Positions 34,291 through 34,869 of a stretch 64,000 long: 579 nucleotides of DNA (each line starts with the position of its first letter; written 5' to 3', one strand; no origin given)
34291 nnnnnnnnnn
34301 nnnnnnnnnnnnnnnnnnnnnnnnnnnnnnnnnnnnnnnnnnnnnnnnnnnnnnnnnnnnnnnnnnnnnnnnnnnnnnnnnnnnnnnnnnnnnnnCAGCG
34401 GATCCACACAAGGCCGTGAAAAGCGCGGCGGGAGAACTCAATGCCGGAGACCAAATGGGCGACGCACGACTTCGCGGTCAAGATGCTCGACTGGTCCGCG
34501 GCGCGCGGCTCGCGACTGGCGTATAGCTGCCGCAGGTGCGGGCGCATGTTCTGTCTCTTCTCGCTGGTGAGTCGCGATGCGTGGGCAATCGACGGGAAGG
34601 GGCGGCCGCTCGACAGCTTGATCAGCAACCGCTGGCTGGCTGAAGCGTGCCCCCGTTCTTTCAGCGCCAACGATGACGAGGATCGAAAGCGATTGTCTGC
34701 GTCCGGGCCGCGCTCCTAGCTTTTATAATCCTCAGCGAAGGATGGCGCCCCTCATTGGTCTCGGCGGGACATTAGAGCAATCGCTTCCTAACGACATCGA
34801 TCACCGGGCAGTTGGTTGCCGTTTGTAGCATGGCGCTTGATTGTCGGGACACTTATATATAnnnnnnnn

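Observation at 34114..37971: Compact cold-adaptation-type gene cluster: RRM RNA-binding protein, small CxxC protein, DEAD-box helicase with long leader, membrane delta-9 desaturase and soluble acyl-ACP desaturase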

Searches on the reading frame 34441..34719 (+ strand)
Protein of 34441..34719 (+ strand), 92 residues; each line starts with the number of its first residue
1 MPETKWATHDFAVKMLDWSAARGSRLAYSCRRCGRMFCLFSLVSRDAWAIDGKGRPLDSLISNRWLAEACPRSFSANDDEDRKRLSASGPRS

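Call 3: search_protein_families(library=pfam, proteins=[window:34441-34719:+], max_evalue=0.01)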
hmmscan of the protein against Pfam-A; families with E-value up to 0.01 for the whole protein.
window:34441-34719:+ (92 aa): 0 families

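Call 4: search_protein_families(library=ncbifam, proteins=[window:34441-34719:+], max_evalue=0.01)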
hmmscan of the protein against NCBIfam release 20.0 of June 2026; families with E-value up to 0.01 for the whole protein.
window:34441-34719:+ (92 aa): 0 families

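Call 29: find_homologous_proteins(query=window:34441-34719:+, max_evalue=0.01)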
Query window:34441-34719:+ (92 aa): 201 proteins with E <= 0.01 among 203 candidates; the best 120 are listed.
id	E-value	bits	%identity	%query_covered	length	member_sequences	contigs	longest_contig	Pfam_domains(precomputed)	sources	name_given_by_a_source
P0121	2.9e-56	205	100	100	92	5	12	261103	-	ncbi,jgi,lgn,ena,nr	ncbi:MAG TPA: hypothetical protein VKT27_13620 [Candidatus Binataceae bacterium]|nr:hypothetical pro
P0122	1.3e-46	175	86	100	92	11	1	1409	-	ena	-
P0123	2.2e-46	174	84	100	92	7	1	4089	-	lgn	-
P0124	5.0e-46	173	85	100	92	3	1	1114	-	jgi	jgi:hypothetical protein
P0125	5.9e-46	172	85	100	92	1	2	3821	-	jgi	-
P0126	3.9e-45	170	80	100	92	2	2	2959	-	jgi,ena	-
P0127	7.1e-45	169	83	100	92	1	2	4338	-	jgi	jgi:hypothetical protein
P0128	8.2e-45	169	84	100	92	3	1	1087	-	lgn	-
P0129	2.2e-44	167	78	100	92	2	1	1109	-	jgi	jgi:hypothetical protein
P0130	3.7e-44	167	83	97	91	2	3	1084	-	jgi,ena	-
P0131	2.6e-43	164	80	100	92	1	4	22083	-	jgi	jgi:hypothetical protein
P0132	1.4e-42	162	80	100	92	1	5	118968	-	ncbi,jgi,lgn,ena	jgi:hypothetical protein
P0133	2.4e-42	161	78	98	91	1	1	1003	-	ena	-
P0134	5.0e-42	160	79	97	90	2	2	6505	-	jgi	jgi:hypothetical protein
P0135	1.3e-40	155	78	97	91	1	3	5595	-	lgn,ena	-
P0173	3.9e-34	135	65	92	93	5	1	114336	-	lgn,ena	-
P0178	8.6e-34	134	67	92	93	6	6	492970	-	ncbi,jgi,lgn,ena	jgi:hypothetical protein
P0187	2.1e-33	132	67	92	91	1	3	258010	-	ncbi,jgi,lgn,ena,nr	ncbi:MAG TPA: hypothetical protein VMV15_12115 [Candidatus Binataceae bacterium]|nr:hypothetical pro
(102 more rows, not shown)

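Call 30: find_encoding_contigs(protein=P0178, flank=6000, max_places=3)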
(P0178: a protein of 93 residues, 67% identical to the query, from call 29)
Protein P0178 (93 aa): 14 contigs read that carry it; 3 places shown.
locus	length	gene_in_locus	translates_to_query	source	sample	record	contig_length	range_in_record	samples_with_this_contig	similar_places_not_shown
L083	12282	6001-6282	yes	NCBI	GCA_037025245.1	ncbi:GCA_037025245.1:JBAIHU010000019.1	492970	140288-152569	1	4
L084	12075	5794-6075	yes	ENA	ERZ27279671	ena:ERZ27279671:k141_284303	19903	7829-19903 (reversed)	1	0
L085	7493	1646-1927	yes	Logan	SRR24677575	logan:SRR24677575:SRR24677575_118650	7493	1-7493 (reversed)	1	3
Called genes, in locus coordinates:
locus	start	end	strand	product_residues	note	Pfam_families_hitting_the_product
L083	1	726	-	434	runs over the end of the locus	PF07044:DUF1329, PF17131:TP_0789-like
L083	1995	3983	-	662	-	PF04185:Phosphoesterase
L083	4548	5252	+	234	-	PF03695:UPF0149, PF02810:SEC-C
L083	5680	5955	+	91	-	PF00076:RRM_1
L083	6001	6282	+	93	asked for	-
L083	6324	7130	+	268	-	PF03405:FA_desaturase_2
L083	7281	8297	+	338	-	-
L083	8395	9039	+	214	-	PF04075:F420H2_quin_red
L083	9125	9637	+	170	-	-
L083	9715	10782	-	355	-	PF00355:Rieske, PF00848:Ring_hydroxyl_A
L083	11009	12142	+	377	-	PF13439:Glyco_transf_4, PF13579:Glyco_trans_4_4, PF00534:Glycos_transf_1, PF13692:Glyco_trans_1_4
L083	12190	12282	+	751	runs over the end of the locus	PF14742:GDE_N_bis, PF06202:GDE_C, PF22422:MGH1-like_GH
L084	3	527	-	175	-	?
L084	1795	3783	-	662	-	PF04185:Phosphoesterase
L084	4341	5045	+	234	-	PF03695:UPF0149, PF02810:SEC-C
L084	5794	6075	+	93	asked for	-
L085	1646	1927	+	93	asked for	-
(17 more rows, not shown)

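Call 31: find_encoding_contigs(protein=P0187, flank=6000, max_places=2)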
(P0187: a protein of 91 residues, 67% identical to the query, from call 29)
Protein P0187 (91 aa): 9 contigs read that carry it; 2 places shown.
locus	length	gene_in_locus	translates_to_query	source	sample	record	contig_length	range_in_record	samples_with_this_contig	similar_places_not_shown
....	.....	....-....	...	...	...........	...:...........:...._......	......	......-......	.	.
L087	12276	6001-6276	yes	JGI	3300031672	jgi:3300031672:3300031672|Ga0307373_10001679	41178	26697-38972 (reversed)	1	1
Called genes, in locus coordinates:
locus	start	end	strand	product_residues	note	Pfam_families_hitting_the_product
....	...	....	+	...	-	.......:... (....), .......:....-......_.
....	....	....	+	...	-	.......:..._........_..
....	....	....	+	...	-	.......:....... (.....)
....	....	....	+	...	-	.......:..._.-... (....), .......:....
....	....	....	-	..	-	-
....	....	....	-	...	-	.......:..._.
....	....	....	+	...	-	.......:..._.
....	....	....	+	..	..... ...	-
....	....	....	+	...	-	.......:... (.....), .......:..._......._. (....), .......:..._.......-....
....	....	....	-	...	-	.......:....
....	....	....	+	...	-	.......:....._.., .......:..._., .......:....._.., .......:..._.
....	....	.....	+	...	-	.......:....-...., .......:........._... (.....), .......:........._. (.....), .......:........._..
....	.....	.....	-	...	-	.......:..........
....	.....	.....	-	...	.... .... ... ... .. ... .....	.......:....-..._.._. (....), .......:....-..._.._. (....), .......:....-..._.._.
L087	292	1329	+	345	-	PF02824:TGS (weak), PF06071:YchF-GTPase_C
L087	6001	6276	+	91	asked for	-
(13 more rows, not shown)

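Call 32: find_encoding_contigs(protein=P0173, flank=6000, max_places=2)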
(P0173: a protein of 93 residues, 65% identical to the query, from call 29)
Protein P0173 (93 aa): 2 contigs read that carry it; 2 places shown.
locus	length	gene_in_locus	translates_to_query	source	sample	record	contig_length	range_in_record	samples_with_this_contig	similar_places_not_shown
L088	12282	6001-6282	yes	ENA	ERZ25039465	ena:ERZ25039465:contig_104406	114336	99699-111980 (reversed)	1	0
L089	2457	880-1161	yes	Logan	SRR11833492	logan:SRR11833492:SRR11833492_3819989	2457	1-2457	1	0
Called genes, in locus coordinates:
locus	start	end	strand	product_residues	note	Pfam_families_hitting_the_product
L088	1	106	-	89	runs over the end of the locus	PF09656:PGPGW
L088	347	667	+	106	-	-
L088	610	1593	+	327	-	-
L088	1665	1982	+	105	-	-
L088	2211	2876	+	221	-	PF00884:Sulfatase (weak), PF01663:Phosphodiest (weak)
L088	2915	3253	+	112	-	-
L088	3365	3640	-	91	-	-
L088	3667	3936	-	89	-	-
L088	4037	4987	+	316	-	PF00743:FMO-like (faint), PF07992:Pyr_redox_2 (faint), PF13738:Pyr_redox_3 (faint)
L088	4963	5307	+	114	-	-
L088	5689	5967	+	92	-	PF00076:RRM_1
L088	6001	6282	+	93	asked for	-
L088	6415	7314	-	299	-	PF21686:LigD_Prim-Pol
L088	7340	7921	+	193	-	-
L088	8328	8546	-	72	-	-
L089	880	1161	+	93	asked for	-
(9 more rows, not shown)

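Call 34: find_related_loci(query=A4, collection=metagenome_contigs, flank=6000)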
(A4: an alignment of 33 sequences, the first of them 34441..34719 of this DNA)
Query A4 (92 aa) in metagenome_contigs; peptide patterns used: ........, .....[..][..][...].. (x = any residue, [..] = any of these).
308 stretches matched a pattern; 139 encode a relative of the query (tblastn E <= 1e-3); the best 80 are kept; 80 distinct loci.
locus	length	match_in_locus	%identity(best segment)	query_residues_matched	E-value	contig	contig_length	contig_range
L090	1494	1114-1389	88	1-92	4e-53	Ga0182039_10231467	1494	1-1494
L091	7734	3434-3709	86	1-92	1e-50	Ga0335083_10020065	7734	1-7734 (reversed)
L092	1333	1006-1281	80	1-92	3e-50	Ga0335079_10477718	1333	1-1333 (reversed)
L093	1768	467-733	83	1-89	9e-48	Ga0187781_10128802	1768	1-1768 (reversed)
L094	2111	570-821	74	5-88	4e-40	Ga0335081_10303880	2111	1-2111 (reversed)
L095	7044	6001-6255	72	1-85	2e-39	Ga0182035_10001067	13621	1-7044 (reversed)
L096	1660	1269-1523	71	1-85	2e-39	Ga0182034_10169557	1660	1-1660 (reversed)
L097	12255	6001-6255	71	1-85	5e-39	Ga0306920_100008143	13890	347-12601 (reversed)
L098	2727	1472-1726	71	1-85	4e-39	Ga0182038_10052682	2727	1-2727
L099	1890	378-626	72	4-86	6e-39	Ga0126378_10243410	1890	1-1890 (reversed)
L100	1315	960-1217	69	1-86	8e-40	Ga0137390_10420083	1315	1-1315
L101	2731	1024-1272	72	4-86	9e-39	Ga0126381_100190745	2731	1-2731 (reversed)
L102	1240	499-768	67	1-89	2e-39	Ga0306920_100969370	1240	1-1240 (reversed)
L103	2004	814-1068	67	2-86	4e-38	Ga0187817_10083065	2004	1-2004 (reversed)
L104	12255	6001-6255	67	1-85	3e-38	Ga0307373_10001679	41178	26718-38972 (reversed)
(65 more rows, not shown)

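Call 48: predict_structure(alignment_id=A4)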
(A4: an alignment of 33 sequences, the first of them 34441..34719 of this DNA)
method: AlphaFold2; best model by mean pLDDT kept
length: 92 residues; sequences in the alignment: 33
mean_pLDDT: 78.2   pTM: 0.64
mean pLDDT of the five models: 78.2, 75.2, 66.7, 60.5, 58.7
residues with pLDDT >= 90: 2; 70-90: 73; 50-70: 10; < 50: 7
segments of 3 or more residues with pLDDT < 50: 88-92
pLDDT, mean of each block of 10 residues (from residue 1): 70 81 83 87 76 83 87 82 62 35
secondary structure, 60 per line:
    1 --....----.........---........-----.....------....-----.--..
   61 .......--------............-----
elements in order: H3-6 E11-19 E23-30 E36-40 E47-50 H59-67 H76-87

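Call 53: fold_search(model_id=the predicted structure, library=pdb)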
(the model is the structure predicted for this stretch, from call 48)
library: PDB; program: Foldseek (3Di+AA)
matches with E <= 10: 139; with E <= 0.001: 0
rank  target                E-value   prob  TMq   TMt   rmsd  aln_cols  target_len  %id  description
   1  6nzu_I                1.8e+00  0.12  0.31  0.26  11.9        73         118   11  Structure of the human frataxin-bound iron-sulfur cluster assembly complex (released 2019-05-22)
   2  9e2g_0A               2.0e+00  0.03  0.12  0.04  10.0        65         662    6  Cryo-EM structure of 48 nm repeat of microtubule doublet from T. brucei flagellum (released 2025-03-12)
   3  8pk8_E                2.7e+00  0.10  0.31  0.25  12.1        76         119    9  Structure of the human mitochondrial iron-sulfur cluster biosynthesis complex during persulfide transfer (persulfide o (released 2024-05-01)
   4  1ekg                  2.7e+00  0.07  0.27  0.23  10.1        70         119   11  MATURE HUMAN FRATAXIN (released 2000-11-08)
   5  2h0i_A                2.9e+00  0.03  0.19  0.10   8.4        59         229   15  Crystal Structure of DsbG V216M mutant (released 2007-04-24)
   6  3s5f_B                3.3e+00  0.08  0.31  0.24  11.9        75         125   13  Crystal structure of human frataxin variant W155F (released 2011-06-29)
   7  2acx_B                3.5e+00  0.12  0.24  0.06   2.8        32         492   22  Crystal Structure of G protein coupled receptor kinase 6 bound to AMPPNP (released 2006-04-25)
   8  8fo8_C                3.5e+00  0.09  0.28  0.02   6.1        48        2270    6  Cryo-EM structure of Rab29-LRRK2 complex in the LRRK2 dimer state (released 2024-01-03)
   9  6akf_C                3.5e+00  0.08  0.24  0.14   5.7        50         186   12  Crystal structure of mouse claudin-3 P134A mutant in complex with C-terminal fragment of Clostridium perfringens enter (released 2019-02-20)
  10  7nxk_A                3.5e+00  0.05  0.24  0.09  10.2        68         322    9  Crystal structure of human Cdk12/Cyclin K in complex with the inhibitor BSJ-01-175 (released 2021-05-12)
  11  9bre                  3.7e+00  0.11  0.25  0.06   4.3        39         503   18  Crystal Structure of Human G Protein-Coupled Receptor Kinase 5 in Complex with GRL019-21 (released 2025-02-19)
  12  1sml                  3.7e+00  0.02  0.15  0.07  14.5        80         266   15  METALLO BETA LACTAMASE L1 FROM STENOTROPHOMONAS MALTOPHILIA (released 1999-09-20)
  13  6ckx_A                3.9e+00  0.13  0.25  0.09   2.7        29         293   14  Structure of CDK12/CycK in complex with a small molecule inhibitor N-(4-(1-methyl-1H-pyrazol-4-yl)phenyl)-N-((1r,4r)-4 (released 2018-08-29)
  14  8hpy_D                3.9e+00  0.11  0.30  0.07   3.7        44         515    9  Crystal structure of human LGI1-ADAM22 complex (released 2023-12-13)
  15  4i4o_A                3.9e+00  0.09  0.27  0.18   6.2        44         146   20  BEL beta-trefoil apo crystal form 1 (released 2013-04-24)
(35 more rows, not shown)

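Call 96: search_protein_representatives(alignment_id=A4)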
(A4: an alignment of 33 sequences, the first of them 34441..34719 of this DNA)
Query: 33 sequences, 91 profile positions. Proteins with E-value up to 0.001 (for the whole library): 123; up to 1e-10: 26; up to 1e-30: 4. The best 123 are listed.
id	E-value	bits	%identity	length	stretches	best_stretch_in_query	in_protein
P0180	3.9e-43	161.5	-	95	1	3-90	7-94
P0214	9.5e-41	153.8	-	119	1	3-88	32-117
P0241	2.4e-38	146.1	-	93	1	3-89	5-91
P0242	5.6e-37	141.7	-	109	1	2-80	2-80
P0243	1.8e-28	114.5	-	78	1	15-90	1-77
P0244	1.3e-25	105.3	-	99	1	3-89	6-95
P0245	1.8e-24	101.7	-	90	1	2-86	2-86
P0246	7.9e-24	99.6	-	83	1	2-64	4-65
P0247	1.3e-23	98.9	-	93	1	3-64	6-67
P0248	3.0e-21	91.3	-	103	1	3-88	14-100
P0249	3.1e-21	91.3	-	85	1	22-89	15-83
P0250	4.0e-21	90.9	-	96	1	5-86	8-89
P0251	9.5e-20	86.5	-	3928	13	10-65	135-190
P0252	3.3e-18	81.6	-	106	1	3-57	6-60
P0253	3.5e-18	81.5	-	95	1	3-89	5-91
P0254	1.1e-17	79.9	-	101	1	4-75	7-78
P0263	1.6e-11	60.2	-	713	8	26-60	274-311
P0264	4.3e-11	58.8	-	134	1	5-85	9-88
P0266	5.3e-10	55.3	-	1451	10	23-60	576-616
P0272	1.4e-07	47.6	-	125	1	6-89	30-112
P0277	5.2e-07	45.7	-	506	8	23-54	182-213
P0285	1.7e-06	44.0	-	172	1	3-86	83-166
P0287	2.6e-06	43.5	-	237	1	3-87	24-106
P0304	1.8e-05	40.8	-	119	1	4-84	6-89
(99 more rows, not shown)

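Call 97: search_protein_families(library=pfam, proteins=[P0251, P0263, P0266, P0277, P0244, P0248, P0254, P0264, P0287, P0285], max_evalue=0.01)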
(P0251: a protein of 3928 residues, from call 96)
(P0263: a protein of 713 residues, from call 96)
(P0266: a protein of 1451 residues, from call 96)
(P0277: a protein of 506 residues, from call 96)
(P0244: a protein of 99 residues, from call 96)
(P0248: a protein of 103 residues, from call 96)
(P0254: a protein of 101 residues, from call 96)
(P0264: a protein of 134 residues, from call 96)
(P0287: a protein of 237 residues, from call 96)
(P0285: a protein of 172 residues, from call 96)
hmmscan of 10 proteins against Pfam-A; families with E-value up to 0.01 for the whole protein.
P0251 (3928 aa): 6 families
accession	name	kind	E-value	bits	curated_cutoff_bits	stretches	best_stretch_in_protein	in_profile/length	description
PF05050.19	Methyltransf_21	-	4.9e-273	896.5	22.7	13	60-221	1-171/173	Methyltransferase FkbM domain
PF00248.27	Aldo_ket_red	-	1.2e-09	38.1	24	0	139-189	72-122/291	Aldo/keto reductase family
PF03873.18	RseA_C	-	5.9e-09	36.5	23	0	156-167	40-51/55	Anti sigma-E protein RseA, C-terminal domain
PF00941.27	FAD_binding_5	-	3.3e-07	30.7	27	0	330-360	132-162/170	FAD binding domain in molybdopterin dehydrogenase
PF01744.25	GLTT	-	4.2e-07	30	21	0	216-227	17-28/28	GLTT repeat (6 copies)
PF19202.5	DUF5874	-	0.0072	17.1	27.1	0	106-129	14-37/74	Family of unknown function (DUF5874)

P0263 (713 aa): 9 families
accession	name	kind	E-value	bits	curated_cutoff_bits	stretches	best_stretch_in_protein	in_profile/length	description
PF18439.7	zf_UBZ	-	8.7e-17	60.9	25.6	0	325-340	1-16/32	Ubiquitin-Binding Zinc Finger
PF00096.32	zf-C2H2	-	3.3e-10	40.3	25.2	0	123-135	1-13/23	Zinc finger, C2H2 type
PF13894.12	zf-C2H2_4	-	2.7e-05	24.9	27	0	378-390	1-13/24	C2H2-type zinc finger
PF02148.25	zf-UBP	-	7.8e-05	23.3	22.7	0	471-517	1-45/63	Zn-finger in ubiquitin-hydrolases and other protein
PF08790.17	zf-LYAR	-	0.0001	22.5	20.7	0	174-187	1-14/28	LYAR-type C2HC zinc finger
PF01286.23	XPA_N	-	0.0015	19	27.1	0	124-134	3-13/32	XPA protein N-terminal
PF13248.11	Zn_ribbon_3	-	0.0021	17.9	27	0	275-287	2-14/26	zinc-ribbon domain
PF21423.2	AhtL-like_1st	-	0.0024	17.9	27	0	139-156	21-38/55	Pyrogallol hydroxytransferase large subunit-like, domain 1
PF23447.1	DUF7128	-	0.0039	17.5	25.7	0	318-347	4-33/44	Domain of unknown function (DUF7128)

P0266 (1451 aa): 10 families
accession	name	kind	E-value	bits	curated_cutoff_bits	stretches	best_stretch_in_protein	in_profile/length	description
PF00395.25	SLH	-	3.2e-20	72.2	20.8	3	1393-1435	1-43/44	S-layer homology domain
PF22117.2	Fer4_Nqo3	-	2.3e-10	40.9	27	0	684-701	13-30/67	NADH-quinone oxidoreductase subunit 3, ferredoxin-like domain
PF02368.24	Big_2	-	3.6e-10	40.1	22.8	1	1203-1266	11-79/79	Bacterial Ig-like domain (group 2)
PF23549.1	Zn_ribbon_GRF_2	-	4e-09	36.6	27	0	682-693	29-40/45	GRF-like zinc ribbon domain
PF23674.1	RYYR-CCHC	-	1e-07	32.2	27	0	674-694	31-51/79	RYYR-CCHC domain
PF20719.2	Med16_C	-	6.3e-07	30.1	21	0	758-808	54-107/123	Mediator complex subunit 16, C-terminal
PF25185.1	Tad3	-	0.00012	22.2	27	0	577-602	79-104/119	Type I Thoeris inhibitor Tad3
PF00096.32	zf-C2H2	-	0.00025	21.8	25.2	0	581-593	1-13/23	Zinc finger, C2H2 type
PF18439.7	zf_UBZ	-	0.00065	19.7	25.6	0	579-592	1-14/32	Ubiquitin-Binding Zinc Finger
PF13119.11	DUF3973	-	0.0016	18.9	25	0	632-660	2-30/40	Domain of unknown function (DUF3973)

P0277 (506 aa): 21 families
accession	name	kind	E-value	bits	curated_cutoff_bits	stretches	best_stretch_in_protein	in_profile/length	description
PF00096.32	zf-C2H2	-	8e-38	127.2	25.2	7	63-82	1-20/23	Zinc finger, C2H2 type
PF13465.12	zf-H2C2_2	-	1.1e-33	114.1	40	5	263-291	1-26/26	Zinc-finger double domain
PF13894.12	zf-C2H2_4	-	3.9e-30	102.2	27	3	63-86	1-24/24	C2H2-type zinc finger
PF16622.11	zf-C2H2_11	-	1.1e-27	95.8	27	2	125-148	5-28/29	zinc-finger C2H2-type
PF23612.1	zf-C2H2_ZN142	-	2.3e-19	69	27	0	282-304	3-25/27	ZN142 C2H2 zinc finger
PF12171.14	zf-C2H2_jaz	-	7e-18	64.8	22.6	0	63-82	2-21/27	Zinc-finger double-stranded RNA-binding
PF13912.12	zf-C2H2_6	-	1.1e-17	64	25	0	63-82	2-21/27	C2H2-type zinc finger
PF23447.1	DUF7128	-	6.5e-16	58.4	25.7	0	59-81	9-31/44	Domain of unknown function (DUF7128)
PF23455.1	DUF7129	-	1.2e-12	47.8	30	0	62-78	11-27/45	Domain of unknown function (DUF7129)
PF18868.7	zf-C2H2_3rep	-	7.5e-10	40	30.8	0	34-87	1-57/126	Zinc finger C2H2-type, 3 repeats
PF05443.17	ROS_MUCR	-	9.3e-09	35.8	25.4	0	282-304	67-86/123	ROS/MUCR transcriptional regulator protein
PF18439.7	zf_UBZ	-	8.6e-08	32.2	25.6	0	249-268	3-21/32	Ubiquitin-Binding Zinc Finger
PF21816.3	Zap1_zf1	-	2.1e-06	27.8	27.2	0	66-82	6-22/27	Zap1, C2H2 zinc finger 1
PF25429.1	zf-POGZ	-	4.1e-06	27.6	27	0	125-136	3-14/43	POGZ-like double zinc finger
PF15909.11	zf-C2H2_8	-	8.5e-06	26.5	30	0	121-178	32-89/98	C2H2-type zinc ribbon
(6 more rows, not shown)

P0244 (99 aa): 0 families

P0248 (103 aa): 0 families

P0254 (101 aa): 0 families

P0264 (134 aa): 0 families

P0287 (237 aa): 0 families

P0285 (172 aa): 0 families
